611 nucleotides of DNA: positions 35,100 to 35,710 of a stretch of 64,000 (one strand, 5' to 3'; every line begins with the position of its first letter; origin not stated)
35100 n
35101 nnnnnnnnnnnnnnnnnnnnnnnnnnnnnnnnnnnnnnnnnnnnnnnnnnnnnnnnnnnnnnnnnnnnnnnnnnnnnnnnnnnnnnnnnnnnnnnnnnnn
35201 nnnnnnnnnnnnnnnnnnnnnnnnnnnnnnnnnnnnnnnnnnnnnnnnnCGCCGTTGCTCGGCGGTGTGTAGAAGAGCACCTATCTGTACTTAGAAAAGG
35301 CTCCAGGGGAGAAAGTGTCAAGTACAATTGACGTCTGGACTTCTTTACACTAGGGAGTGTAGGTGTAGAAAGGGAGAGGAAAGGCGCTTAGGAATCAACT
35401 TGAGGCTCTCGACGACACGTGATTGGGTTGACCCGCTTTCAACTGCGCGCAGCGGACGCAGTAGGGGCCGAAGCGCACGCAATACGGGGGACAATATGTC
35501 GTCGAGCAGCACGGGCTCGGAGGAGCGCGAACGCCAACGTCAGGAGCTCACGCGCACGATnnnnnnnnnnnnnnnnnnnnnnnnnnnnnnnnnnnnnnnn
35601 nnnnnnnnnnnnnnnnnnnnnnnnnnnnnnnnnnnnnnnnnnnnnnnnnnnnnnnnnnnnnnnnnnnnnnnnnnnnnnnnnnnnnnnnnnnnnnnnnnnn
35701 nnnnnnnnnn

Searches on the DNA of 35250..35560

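Call 66: search_rna_families(source=window, start=35250, end=35560, threshold=evalue, max_evalue=1)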
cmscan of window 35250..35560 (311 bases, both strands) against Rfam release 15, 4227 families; matches with E-value up to 1: 0.
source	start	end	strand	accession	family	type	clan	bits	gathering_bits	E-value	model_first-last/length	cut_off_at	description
